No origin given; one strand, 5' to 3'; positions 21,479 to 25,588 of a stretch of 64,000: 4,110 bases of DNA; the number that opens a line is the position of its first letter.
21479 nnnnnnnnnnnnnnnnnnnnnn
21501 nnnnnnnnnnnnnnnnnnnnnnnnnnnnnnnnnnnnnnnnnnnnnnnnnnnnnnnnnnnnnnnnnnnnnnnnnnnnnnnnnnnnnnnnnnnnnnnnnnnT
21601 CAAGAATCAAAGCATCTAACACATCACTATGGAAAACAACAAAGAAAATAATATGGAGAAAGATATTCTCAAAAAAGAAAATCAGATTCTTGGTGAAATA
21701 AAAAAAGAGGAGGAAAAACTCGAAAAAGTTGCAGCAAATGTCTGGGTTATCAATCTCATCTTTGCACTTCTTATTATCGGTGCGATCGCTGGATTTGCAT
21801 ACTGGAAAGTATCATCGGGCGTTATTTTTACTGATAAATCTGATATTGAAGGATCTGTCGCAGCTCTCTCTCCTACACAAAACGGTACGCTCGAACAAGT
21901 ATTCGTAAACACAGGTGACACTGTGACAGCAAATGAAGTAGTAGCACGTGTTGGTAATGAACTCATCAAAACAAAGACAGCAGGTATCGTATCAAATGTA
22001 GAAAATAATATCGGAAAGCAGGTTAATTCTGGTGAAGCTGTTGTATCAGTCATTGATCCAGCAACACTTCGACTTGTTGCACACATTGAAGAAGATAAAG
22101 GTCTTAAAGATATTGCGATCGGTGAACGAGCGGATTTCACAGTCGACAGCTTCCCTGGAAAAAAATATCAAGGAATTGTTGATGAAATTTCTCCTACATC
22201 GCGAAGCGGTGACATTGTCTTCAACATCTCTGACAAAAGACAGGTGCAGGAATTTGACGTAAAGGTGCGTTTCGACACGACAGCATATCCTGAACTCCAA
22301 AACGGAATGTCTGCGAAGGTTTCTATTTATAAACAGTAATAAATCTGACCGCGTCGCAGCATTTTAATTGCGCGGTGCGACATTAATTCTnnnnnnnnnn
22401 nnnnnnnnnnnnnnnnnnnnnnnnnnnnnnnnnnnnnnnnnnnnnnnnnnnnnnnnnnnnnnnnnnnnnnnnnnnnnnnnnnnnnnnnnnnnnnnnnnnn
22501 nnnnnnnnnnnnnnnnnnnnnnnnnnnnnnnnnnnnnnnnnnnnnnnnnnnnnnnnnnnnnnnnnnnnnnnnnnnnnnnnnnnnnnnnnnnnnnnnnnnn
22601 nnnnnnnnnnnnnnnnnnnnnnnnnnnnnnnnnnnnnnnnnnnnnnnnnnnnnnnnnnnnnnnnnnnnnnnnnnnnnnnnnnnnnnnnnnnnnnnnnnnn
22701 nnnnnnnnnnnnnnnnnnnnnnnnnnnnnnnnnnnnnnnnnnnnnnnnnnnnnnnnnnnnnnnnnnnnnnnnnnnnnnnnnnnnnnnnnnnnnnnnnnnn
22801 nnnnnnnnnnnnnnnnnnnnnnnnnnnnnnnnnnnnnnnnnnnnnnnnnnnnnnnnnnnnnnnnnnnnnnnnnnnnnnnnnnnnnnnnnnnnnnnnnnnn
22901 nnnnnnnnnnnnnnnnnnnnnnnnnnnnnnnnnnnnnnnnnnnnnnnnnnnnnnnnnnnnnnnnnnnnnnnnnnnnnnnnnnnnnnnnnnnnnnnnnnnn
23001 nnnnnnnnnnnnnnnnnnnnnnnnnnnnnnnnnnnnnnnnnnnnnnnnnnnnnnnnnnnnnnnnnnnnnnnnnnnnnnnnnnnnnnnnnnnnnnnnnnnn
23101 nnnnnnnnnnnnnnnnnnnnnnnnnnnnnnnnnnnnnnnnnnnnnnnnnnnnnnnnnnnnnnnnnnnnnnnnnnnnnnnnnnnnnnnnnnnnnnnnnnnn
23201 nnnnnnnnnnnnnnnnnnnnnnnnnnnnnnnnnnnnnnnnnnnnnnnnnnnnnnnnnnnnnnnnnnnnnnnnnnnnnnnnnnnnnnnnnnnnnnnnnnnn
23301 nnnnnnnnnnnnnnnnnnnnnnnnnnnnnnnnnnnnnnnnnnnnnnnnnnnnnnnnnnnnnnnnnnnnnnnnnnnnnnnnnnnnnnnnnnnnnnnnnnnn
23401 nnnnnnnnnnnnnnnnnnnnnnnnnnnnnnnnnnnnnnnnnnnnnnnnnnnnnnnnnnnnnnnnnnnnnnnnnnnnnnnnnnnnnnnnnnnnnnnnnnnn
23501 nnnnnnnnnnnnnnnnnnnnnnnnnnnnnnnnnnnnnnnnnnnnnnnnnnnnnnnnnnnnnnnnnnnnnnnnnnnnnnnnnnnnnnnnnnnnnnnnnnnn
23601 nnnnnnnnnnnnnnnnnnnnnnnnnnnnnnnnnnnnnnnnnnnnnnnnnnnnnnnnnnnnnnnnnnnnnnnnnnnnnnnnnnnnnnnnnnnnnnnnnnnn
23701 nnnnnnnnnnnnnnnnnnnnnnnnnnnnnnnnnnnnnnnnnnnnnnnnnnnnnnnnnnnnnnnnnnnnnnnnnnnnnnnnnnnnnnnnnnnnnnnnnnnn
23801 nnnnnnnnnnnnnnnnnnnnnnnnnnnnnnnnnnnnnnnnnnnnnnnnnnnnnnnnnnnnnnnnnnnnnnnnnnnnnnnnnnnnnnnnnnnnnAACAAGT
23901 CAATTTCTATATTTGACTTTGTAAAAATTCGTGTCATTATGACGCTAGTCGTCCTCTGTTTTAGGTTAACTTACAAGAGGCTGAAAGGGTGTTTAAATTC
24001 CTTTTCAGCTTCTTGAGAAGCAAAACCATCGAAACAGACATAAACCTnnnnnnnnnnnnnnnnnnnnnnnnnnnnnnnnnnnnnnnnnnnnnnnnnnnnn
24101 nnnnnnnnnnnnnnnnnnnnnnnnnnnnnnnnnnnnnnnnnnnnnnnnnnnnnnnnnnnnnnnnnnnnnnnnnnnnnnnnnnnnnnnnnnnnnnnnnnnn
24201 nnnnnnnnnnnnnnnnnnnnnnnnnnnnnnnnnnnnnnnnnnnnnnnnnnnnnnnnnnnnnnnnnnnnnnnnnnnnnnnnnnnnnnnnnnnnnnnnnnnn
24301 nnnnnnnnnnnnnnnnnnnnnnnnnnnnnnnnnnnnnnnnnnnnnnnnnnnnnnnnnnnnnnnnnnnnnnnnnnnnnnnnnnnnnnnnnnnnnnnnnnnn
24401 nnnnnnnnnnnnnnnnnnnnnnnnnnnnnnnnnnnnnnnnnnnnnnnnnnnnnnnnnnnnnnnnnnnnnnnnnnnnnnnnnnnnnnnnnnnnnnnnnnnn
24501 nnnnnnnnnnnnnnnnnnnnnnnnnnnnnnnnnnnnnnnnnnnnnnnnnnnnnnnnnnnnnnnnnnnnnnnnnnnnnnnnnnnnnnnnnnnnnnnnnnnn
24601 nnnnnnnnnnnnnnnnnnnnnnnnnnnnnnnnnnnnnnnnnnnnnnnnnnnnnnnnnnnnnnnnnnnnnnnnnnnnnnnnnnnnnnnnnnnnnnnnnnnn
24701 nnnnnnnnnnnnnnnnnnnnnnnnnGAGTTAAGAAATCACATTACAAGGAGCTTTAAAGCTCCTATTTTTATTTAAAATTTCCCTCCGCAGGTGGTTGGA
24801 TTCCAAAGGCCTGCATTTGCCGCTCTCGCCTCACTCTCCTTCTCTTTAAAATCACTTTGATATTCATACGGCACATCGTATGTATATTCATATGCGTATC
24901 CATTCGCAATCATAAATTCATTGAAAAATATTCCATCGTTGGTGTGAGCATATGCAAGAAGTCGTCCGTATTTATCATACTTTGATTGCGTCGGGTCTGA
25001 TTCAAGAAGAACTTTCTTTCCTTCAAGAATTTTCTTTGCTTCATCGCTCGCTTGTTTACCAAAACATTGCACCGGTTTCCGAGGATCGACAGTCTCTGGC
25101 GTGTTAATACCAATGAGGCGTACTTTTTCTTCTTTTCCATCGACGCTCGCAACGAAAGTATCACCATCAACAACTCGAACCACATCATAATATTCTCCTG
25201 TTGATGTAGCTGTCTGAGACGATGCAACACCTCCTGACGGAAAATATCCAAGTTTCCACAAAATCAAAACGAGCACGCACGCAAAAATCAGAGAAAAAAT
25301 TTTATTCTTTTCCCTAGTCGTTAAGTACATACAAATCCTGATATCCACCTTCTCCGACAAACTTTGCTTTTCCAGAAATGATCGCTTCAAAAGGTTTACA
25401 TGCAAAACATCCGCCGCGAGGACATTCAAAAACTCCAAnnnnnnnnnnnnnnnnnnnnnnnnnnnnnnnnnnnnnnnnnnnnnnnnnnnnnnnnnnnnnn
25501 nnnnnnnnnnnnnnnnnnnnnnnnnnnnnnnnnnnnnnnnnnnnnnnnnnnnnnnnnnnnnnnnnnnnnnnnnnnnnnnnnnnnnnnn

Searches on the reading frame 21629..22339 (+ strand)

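Call 81: search_protein_families(library=pfam, proteins=[window:21629-22339:+], max_evalue=0.001)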
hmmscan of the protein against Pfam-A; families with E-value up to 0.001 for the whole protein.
window:21629-22339:+ (236 aa): 3 families
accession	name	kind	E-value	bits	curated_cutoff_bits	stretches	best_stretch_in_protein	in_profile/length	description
PF16576.10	HlyD_D23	-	1.3e-11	44.6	30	1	113-190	111-187/214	Barrel-sandwich domain of CusB or HlyD membrane-fusion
PF13437.12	HlyD_3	-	2.5e-09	38.2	22.2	1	116-216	5-94/106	HlyD family secretion protein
PF00364.28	Biotin_lipoyl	-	0.00013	22.1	22.1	0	85-139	14-71/73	Biotin-requiring enzyme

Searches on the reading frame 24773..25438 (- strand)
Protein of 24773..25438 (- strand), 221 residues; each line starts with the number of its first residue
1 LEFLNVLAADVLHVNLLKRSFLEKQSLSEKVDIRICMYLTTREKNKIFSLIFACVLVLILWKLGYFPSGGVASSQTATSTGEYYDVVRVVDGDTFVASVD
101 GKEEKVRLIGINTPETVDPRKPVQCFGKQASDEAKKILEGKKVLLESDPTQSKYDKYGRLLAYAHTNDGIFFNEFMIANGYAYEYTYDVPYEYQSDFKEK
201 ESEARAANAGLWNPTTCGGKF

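Call 3: search_protein_families(library=pfam, proteins=[window:24773-25438:-], max_evalue=0.01)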
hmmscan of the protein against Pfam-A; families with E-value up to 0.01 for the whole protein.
window:24773-25438:- (221 aa): 1 family
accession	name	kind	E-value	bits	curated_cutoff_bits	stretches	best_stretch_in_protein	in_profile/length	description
PF00565.23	SNase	-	1.2e-24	87.3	21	1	105-213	1-106/107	Staphylococcal nuclease homologue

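Call 4: search_protein_families(library=padloc, proteins=[window:24773-25438:-], max_evalue=0.01)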
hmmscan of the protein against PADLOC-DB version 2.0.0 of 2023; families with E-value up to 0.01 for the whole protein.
window:24773-25438:- (221 aa): 1 family
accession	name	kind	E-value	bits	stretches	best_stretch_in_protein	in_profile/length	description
PDLC01096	C3a212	-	2.1e-42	143.2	1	77-216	41-180/279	SNc+LTD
